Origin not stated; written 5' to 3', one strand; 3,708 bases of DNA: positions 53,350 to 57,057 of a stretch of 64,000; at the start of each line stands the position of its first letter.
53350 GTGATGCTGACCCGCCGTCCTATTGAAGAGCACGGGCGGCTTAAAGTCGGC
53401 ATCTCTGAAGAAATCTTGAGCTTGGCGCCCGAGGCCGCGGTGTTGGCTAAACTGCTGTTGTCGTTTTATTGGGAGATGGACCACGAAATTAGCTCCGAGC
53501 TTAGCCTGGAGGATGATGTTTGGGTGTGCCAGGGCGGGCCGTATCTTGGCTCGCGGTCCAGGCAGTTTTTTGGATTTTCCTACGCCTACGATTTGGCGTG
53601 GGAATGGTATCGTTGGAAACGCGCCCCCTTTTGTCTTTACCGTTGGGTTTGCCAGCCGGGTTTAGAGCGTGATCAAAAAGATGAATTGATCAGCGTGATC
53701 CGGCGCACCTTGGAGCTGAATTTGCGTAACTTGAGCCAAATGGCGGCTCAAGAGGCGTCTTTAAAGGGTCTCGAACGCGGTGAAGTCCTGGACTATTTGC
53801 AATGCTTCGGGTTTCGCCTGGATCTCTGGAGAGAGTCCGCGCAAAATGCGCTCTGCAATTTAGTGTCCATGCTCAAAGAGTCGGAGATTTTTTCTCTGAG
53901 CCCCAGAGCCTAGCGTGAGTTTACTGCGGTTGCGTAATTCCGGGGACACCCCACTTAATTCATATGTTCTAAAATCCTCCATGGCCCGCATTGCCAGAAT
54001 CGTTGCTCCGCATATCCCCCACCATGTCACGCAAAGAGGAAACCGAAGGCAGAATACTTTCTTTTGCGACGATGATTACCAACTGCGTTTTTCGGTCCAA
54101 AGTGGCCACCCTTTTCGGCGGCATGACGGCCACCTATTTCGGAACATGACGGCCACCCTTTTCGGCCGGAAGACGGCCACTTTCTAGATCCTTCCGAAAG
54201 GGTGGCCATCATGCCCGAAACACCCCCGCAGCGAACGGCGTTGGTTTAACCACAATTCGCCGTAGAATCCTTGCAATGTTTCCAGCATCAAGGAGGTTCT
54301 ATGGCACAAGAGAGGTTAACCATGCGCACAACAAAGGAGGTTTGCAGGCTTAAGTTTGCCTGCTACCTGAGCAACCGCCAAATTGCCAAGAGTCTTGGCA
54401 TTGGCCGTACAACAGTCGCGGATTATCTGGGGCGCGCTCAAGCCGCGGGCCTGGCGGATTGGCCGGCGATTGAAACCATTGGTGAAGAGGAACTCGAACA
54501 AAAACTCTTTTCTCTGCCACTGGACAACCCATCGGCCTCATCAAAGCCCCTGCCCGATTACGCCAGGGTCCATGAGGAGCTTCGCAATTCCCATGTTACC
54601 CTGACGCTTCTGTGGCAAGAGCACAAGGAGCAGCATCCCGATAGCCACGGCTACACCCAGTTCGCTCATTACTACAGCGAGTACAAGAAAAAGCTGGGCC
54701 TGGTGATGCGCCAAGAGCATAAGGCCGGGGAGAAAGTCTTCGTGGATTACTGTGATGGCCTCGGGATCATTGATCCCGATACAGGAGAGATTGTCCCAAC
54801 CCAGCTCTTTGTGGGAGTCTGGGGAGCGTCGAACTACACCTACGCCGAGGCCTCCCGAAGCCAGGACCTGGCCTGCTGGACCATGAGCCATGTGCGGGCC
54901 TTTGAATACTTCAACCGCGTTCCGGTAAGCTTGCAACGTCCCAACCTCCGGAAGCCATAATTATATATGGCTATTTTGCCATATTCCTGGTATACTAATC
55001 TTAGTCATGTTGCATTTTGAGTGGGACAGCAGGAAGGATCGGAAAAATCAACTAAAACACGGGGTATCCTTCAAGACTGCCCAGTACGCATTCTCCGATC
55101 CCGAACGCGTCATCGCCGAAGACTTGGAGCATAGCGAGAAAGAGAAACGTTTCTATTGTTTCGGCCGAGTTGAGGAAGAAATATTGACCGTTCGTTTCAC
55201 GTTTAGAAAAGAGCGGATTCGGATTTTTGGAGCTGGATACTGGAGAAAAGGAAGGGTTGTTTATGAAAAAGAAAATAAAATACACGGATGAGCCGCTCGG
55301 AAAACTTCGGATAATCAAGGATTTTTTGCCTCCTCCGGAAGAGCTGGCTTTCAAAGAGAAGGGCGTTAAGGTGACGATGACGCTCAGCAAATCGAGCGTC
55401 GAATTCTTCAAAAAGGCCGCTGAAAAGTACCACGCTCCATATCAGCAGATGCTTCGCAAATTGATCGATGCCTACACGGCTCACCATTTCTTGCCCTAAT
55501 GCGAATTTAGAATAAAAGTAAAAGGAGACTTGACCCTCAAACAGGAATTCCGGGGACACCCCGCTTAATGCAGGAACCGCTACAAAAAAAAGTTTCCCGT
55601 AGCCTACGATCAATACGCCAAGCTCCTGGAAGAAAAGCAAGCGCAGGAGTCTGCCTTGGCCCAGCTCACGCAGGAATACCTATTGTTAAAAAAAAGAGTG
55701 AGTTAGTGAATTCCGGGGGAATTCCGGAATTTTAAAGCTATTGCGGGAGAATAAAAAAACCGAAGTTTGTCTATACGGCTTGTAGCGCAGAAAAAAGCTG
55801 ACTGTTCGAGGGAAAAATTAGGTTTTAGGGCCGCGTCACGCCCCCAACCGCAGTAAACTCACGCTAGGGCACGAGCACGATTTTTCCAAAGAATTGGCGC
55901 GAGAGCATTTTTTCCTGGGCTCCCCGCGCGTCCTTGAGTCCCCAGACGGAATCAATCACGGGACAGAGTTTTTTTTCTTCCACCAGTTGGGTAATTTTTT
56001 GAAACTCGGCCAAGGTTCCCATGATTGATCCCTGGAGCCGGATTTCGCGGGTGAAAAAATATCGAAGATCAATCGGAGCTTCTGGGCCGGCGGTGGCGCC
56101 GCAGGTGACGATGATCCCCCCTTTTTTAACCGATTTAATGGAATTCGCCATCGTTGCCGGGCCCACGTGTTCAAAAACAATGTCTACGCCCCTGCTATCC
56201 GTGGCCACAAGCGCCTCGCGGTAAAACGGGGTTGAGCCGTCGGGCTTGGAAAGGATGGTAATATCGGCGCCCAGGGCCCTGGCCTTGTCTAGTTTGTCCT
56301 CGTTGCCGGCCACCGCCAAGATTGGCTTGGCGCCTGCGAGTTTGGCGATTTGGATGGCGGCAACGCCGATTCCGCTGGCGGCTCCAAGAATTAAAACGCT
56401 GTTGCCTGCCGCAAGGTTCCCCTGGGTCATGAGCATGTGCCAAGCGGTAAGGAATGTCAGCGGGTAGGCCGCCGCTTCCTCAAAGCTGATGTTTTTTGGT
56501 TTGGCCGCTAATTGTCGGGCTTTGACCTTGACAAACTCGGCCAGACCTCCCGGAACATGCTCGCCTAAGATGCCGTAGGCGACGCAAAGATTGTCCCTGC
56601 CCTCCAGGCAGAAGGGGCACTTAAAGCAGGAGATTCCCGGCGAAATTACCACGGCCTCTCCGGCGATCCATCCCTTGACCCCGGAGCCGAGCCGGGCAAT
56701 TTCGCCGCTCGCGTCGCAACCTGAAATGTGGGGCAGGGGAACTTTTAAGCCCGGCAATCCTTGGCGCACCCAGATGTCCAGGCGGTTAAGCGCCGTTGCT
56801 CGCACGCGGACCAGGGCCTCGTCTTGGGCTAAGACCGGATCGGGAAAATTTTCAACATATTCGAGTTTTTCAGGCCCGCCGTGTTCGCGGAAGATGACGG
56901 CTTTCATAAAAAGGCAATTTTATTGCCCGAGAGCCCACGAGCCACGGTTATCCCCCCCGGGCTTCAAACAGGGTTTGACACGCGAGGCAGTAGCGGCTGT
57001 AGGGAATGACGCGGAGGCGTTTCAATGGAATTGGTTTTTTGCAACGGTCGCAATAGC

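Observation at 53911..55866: A ~1.95-kb mobile-element graveyard with a toxin-antitoxin pair, bounded by a perfect 22-bp inverted repeat at two convergent gene ends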

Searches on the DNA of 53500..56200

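Call 68: search_rna_families(source=window, start=53500, end=56200, threshold=evalue, max_evalue=1)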
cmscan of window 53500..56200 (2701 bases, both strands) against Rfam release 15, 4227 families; matches with E-value up to 1: 2.
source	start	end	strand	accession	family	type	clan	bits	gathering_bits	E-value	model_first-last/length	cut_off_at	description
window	54142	54216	-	RF03871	mir-5681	Gene; miRNA;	-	23.1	88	0.1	1-61/61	no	mir-5681 microRNA precursor family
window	53724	53757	-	RF00700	mir-375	Gene; miRNA;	-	18.3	46.7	0.93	1-67/67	no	mir-375 microRNA precursor family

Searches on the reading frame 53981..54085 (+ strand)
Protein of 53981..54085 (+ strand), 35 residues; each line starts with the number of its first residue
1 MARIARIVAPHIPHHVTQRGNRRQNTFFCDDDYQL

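Call 39: search_protein_families(library=pfam, proteins=[window:53981-54085:+], max_evalue=10)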
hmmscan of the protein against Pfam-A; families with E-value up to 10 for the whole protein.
seq(35 aa): 0 families

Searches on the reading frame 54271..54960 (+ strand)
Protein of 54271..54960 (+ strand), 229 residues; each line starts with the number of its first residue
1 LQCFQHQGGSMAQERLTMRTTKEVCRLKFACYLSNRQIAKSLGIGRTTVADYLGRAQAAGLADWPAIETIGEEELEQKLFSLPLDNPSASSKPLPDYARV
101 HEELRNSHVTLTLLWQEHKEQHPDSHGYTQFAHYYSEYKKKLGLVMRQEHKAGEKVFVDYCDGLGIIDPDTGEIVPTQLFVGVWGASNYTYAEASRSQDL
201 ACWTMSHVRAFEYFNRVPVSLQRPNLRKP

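Call 7: search_protein_families(library=pfam, proteins=[window:54271-54960:+], max_evalue=0.01)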
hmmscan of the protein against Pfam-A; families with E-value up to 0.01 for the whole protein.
window:54271-54960:+ (229 aa): 4 families
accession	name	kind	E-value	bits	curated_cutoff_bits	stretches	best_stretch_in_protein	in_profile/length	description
PF13551.12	HTH_29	-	0.00082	19.9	28.1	1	34-62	13-42/64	Winged helix-turn helix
PF13730.12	HTH_36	-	0.0018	18.5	25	1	31-61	24-54/55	Helix-turn-helix domain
PF13412.12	HTH_24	-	0.0021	18.1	21.9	1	32-61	17-46/48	Winged helix-turn-helix DNA-binding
PF13384.12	HTH_23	-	0.0084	16.3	24.6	0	31-63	16-48/50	Homeodomain-like domain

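Call 8: search_protein_families(library=ncbifam, proteins=[window:54271-54960:+], max_evalue=0.01)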
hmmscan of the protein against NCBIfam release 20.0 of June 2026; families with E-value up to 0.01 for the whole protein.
window:54271-54960:+ (229 aa): 4 families
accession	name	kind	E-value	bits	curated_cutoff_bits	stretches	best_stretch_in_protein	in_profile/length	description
NF033546.1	transpos_IS21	equivalog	9.3e-38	130.4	160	1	26-219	2-179/294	IS21 family transposase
NF038385.1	IS66_access_TnpA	equivalog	4.8e-08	32.8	150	1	22-91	6-74/190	IS66-like element accessory protein TnpA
NF053881.1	TransRegDeoRBac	equivalog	0.0025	17.1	420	1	19-69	7-57/311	DNA-binding transcriptional repressor DeoR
TIGR04381.1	HTH_TypR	domain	0.0082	16.1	30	0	28-53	17-42/49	TyrR/PhhR family helix-turn-helix DNA-binding protein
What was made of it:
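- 54301..54960 (+): Truncated istA. IS21 transposase homology ends near 54927; the last ~11 codons are unrelated read-through. NCBIfam NF033546 transpos_IS21, E 9.3e-38, profile positions 2-179 of 294 (call 8).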

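Call 69: search_protein_families(library=padloc, proteins=[window:54301-54960:+], max_evalue=0.01)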
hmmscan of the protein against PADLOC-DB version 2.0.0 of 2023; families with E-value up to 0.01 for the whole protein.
window:54301-54960:+ (219 aa): 0 families

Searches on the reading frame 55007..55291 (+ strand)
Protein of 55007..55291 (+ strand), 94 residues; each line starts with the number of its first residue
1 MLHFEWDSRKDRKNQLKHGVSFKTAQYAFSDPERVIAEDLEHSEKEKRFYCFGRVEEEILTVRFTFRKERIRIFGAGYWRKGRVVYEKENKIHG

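Call 7: search_protein_families(library=pfam, proteins=[window:55007-55291:+], max_evalue=0.01)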
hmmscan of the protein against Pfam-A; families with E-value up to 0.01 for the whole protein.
window:55007-55291:+ (94 aa): 1 family
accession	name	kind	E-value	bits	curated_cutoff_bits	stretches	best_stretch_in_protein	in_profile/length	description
PF04365.19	BrnT_toxin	-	4.7e-22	78.5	34.5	1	6-81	1-75/77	Ribonuclease toxin, BrnT, of type II toxin-antitoxin system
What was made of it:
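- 55007..55291 (+): brnT toxin gene (94 aa), intact. Pfam PF04365, E 4.7e-22, profile 1-75 of 77 (call 7).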

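Call 8: search_protein_families(library=ncbifam, proteins=[window:55007-55291:+], max_evalue=0.01)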
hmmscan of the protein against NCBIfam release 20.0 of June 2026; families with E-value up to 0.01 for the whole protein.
window:55007-55291:+ (94 aa): 0 families

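Call 28: find_encoding_contigs(protein=window:55007-55291:+, flank=4000, max_places=10)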
Protein window:55007-55291:+ (94 aa): 3 contigs read that carry it; 3 places shown.
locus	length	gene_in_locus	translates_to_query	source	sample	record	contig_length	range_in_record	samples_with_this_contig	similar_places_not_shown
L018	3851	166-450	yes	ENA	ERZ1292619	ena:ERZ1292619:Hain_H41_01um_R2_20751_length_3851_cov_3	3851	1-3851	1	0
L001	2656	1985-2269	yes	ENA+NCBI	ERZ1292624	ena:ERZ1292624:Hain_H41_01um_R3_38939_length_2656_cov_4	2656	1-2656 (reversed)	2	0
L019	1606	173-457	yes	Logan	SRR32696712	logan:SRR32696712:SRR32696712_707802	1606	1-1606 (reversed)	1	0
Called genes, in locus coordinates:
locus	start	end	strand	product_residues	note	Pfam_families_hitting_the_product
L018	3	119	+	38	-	?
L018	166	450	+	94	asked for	PF04365:BrnT_toxin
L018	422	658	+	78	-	PF14384:BrnA_antitoxin (weak)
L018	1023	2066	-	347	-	PF08240:ADH_N, PF00107:ADH_zinc_N, PF13602:ADH_zinc_N_2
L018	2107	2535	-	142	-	PF01258:zf-dskA_traR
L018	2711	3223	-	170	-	PF20221:DUF6580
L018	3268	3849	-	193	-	?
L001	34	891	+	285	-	PF02621:VitK2_biosynth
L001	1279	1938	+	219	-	-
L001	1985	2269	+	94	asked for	PF04365:BrnT_toxin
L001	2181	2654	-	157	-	?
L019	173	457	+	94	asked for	PF04365:BrnT_toxin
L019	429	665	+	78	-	PF14384:BrnA_antitoxin (weak)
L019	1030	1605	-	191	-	?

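Call 69: search_protein_families(library=padloc, proteins=[window:55007-55291:+], max_evalue=0.01)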
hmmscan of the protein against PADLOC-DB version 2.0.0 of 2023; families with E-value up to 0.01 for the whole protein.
window:55007-55291:+ (94 aa): 0 families

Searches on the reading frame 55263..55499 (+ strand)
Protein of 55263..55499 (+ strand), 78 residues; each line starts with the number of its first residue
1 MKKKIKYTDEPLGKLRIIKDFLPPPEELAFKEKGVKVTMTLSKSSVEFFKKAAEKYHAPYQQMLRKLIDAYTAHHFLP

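Call 7: search_protein_families(library=pfam, proteins=[window:55263-55499:+], max_evalue=0.01)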
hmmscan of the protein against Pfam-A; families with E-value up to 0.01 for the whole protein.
window:55263-55499:+ (78 aa): 3 families
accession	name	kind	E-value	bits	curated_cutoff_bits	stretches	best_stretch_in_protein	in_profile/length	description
PF14384.12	BrnA_antitoxin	-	4.5e-06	27.4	26.1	1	7-66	5-66/68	BrnA antitoxin of type II toxin-antitoxin system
PF22744.3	Toast-rack_PspC-Cterm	-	0.0045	17.1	27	1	3-73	48-117/136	ToastRack found in some PspC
PF12441.14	CopG_antitoxin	-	0.0067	17.6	28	1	29-69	37-77/79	CopG antitoxin of type II toxin-antitoxin system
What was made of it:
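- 55263..55499 (+): brnA antitoxin gene (78 aa), overlapping brnT by 29 nt. Pfam PF14384, E 4.5e-6, 27.4 bits against a cutoff of 26.1 (call 7).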

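Call 8: search_protein_families(library=ncbifam, proteins=[window:55263-55499:+], max_evalue=0.01)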
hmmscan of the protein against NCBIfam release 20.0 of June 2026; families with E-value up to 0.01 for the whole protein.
window:55263-55499:+ (78 aa): 0 families

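Call 69: search_protein_families(library=padloc, proteins=[window:55263-55499:+], max_evalue=0.01)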
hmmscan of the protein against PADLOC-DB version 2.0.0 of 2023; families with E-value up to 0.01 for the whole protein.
window:55263-55499:+ (78 aa): 0 families

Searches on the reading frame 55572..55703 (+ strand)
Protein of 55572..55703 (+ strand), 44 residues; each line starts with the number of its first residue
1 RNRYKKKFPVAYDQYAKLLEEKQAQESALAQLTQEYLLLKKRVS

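Call 38: search_protein_families(library=ncbifam, proteins=[window:55572-55703:+], max_evalue=10)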
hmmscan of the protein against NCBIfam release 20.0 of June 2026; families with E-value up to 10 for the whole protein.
seq(44 aa): 0 families

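Call 39: search_protein_families(library=pfam, proteins=[window:55572-55703:+], max_evalue=10)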
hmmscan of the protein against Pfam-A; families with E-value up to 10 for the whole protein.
seq(44 aa): 3 families
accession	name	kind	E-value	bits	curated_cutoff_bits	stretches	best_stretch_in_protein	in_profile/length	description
PF07303.18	Occludin_ELL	-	0.0013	19.9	31.2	1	1-41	10-50/101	Occludin homology domain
PF06150.17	ChaB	-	0.0058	17.7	27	1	4-36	17-49/60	ChaB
PF14425.11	Imm3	-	0.11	13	25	1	3-37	4-38/119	Immunity protein Imm3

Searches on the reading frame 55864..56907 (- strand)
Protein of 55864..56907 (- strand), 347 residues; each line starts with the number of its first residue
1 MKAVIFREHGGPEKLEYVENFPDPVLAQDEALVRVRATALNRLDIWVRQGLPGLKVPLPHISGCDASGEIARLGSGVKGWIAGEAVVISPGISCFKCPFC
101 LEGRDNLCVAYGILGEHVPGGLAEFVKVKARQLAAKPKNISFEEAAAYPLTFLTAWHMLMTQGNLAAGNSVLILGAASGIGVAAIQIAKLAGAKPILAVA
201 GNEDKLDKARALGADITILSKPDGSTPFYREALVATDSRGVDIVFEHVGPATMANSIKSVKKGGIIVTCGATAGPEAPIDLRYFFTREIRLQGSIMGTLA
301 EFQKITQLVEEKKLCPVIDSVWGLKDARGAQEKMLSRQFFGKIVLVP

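Call 7: search_protein_families(library=pfam, proteins=[window:55864-56907:-], max_evalue=0.01)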
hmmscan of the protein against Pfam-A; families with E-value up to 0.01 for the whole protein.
window:55864-56907:- (347 aa): 3 families
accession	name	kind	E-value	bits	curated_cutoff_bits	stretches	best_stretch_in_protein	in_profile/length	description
PF00107.32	ADH_zinc_N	-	2.4e-29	102.3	31.8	1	179-310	1-128/129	Zinc-binding dehydrogenase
PF08240.17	ADH_N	-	1.8e-24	86.4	23.5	1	28-137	2-103/104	Alcohol dehydrogenase GroES-like domain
PF13602.12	ADH_zinc_N_2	-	2.4e-16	61.3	27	1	226-345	15-134/134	Zinc-binding dehydrogenase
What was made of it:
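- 55864..56907 (-): Zinc-type medium-chain dehydrogenase/reductase (347 aa), the right flanking gene. 'Quinone oxidoreductase' is plausible, but every specific NCBIfam model scores below its cutoff. Pfam ADH_N, ADH_zinc_N and ADH_zinc_N_2 (call 7).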

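Call 8: search_protein_families(library=ncbifam, proteins=[window:55864-56907:-], max_evalue=0.01)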
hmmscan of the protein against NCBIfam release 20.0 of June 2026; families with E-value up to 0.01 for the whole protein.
window:55864-56907:- (347 aa): 36 families (the best 25 are shown)
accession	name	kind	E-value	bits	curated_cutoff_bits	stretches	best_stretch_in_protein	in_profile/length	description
TIGR01751.1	crot-CoA-red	equivalog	8.1e-61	205.9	378.55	2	8-219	17-240/398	crotonyl-CoA carboxylase/reductase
TIGR02824.1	quinone_pig3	subfamily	3.5e-59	200.4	296.8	2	120-346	92-324/325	putative NAD(P)H quinone oxidoreductase, PIG3 family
NF010344.0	PRK13771.1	subfamily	2.6e-50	171.3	349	1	1-345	1-331/334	putative alcohol dehydrogenase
NF041172.1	AcrlCoa_red_Thmprot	equivalog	3.1e-42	144.7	500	1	1-345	1-332/334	acryloyl-CoA reductase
NF003808.0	PRK05396.1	equivalog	1.1e-35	123.2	380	1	18-345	15-338/341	L-threonine 3-dehydrogenase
TIGR00692.1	tdh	equivalog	4e-33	114.9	458.35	1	21-346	16-339/340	L-threonine 3-dehydrogenase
NF008024.0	PRK10754.1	subfamily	3.3e-31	108.5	348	2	120-284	93-253/327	NADPH:quinone reductase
NF041097.1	keto_inos_dh_IolM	equivalog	5.6e-30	104.3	450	1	18-336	42-379/389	scyllo-inosose 3-dehydrogenase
TIGR03989.1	Rxyl_3153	subfamily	6.6e-28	98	440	2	120-311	139-330/370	NDMA-dependent alcohol dehydrogenase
TIGR02823.1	oxido_YhdH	subfamily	7e-26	90.8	297.25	1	109-345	85-322/324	acrylyl-CoA reductase family protein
NF007642.0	PRK10309.1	equivalog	1.1e-25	90.7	550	1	18-221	14-213/347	galactitol-1-phosphate 5-dehydrogenase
NF006940.0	PRK09422.1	equivalog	1.1e-24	87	344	1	18-345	14-333/338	alcohol dehydrogenase AdhP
TIGR03451.1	mycoS_dep_FDH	equivalog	4.2e-22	78.4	512.9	2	160-298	169-305/358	S-(hydroxymethyl)mycothiol dehydrogenase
TIGR02818.1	adh_III_F_hyde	equivalog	2e-21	76.5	543.95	2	132-311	150-328/368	S-(hydroxymethyl)glutathione dehydrogenase/class III alcohol dehydrogenase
TIGR02817.1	adh_fam_1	subfamily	9.4e-21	74.6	284.05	1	119-218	95-199/336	zinc-binding alcohol dehydrogenase family protein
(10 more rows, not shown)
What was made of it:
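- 55864..56907 (-): NCBIfam best hits are below cutoff (call 8).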

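Call 27: find_encoding_contigs(protein=window:55864-56907:-, flank=4000, max_places=10)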
Protein window:55864-56907:- (347 aa): 5 contigs read that carry it; 5 places shown.
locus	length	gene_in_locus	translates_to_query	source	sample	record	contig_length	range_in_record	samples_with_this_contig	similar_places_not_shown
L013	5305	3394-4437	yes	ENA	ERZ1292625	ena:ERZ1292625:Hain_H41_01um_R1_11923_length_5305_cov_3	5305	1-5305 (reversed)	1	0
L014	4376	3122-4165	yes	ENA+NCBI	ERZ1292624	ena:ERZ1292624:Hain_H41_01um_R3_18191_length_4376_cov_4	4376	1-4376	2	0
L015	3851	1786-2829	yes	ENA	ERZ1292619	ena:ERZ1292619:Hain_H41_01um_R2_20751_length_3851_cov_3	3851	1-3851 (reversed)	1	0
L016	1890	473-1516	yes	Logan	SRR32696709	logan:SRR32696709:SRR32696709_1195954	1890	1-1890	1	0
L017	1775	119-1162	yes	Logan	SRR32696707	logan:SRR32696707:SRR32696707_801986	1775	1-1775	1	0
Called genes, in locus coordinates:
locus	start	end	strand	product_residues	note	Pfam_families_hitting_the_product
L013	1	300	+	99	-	?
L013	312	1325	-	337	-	PF22612:GH113, PF13547:GTA_TIM (faint)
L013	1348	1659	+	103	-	PF01329:Pterin_4a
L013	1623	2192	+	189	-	PF16561:AMPK1_CBM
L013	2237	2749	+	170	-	PF20221:DUF6580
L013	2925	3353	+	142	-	PF01258:zf-dskA_traR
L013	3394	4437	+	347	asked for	PF08240:ADH_N, PF00107:ADH_zinc_N, PF13602:ADH_zinc_N_2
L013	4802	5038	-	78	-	PF14384:BrnA_antitoxin (weak)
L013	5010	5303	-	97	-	?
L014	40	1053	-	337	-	PF22612:GH113, PF13547:GTA_TIM (faint)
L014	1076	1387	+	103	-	PF01329:Pterin_4a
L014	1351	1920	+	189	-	PF16561:AMPK1_CBM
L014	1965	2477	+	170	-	PF20221:DUF6580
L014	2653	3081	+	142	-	PF01258:zf-dskA_traR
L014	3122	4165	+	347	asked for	PF08240:ADH_N, PF00107:ADH_zinc_N, PF13602:ADH_zinc_N_2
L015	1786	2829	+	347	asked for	PF08240:ADH_N, PF00107:ADH_zinc_N, PF13602:ADH_zinc_N_2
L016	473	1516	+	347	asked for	PF08240:ADH_N, PF00107:ADH_zinc_N, PF13602:ADH_zinc_N_2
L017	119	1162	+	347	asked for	PF08240:ADH_N, PF00107:ADH_zinc_N, PF13602:ADH_zinc_N_2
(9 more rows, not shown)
